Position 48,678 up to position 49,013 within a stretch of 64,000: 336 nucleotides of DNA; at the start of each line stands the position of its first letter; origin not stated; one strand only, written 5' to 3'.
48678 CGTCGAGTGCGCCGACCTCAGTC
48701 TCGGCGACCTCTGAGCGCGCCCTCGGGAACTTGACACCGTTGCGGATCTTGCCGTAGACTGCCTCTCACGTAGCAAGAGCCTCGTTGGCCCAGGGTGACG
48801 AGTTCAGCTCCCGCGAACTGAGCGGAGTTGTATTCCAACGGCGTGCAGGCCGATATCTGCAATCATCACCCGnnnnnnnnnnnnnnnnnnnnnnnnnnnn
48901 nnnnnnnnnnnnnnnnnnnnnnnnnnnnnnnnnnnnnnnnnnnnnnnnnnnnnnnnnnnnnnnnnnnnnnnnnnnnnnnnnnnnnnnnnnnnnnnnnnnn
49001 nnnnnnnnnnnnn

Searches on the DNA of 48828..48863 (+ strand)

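Call 91: build_rna_model(alignment_id=A3, structure=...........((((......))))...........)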
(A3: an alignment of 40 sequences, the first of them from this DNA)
Model R1 built from alignment A3 (40 sequences, 36 columns); structure: as given.
model positions 36; base pairs 4; branch points 0; effective number of sequences 40; information 1.208 bits per position. Calibrated on 0.2 Mb of random sequence (short: E-values are rough).
structure used (alignment columns):
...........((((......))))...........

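Call 94: search_with_rna_model(model_id=R1, source=window, filters=off, max_evalue=10)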
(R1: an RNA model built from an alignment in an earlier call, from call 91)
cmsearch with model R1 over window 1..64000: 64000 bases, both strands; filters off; matches with E-value up to 10: 20.
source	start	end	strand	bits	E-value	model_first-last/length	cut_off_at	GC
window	17990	18025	-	46.1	2.6e-13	1-36/36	no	0.64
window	16765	16800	-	45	6e-13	1-36/36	no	0.56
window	18063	18098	-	44.8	7.1e-13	1-36/36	no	0.61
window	48828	48863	+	44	1.3e-12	1-36/36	no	0.5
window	16692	16727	-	41.7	8.5e-12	1-36/36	no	0.56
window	58141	58172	+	9.6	1.1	1-36/36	no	0.62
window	61980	62005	+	9.1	1.7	1-36/36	no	0.46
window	43595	43604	+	8.6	2.7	14-23/36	no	0.8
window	44974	45008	+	8.6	2.7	1-36/36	no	0.51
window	44760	44786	+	8.5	2.8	1-36/36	no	0.63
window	5720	5758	+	8.4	2.9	1-36/36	no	0.64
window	43759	43789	+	8.3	3.2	1-36/36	no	0.61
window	11882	11891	-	8.2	3.6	14-23/36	no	0.8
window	57394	57403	+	8.2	3.6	14-23/36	no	0.8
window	7803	7840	+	7.9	4.6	1-36/36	no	0.63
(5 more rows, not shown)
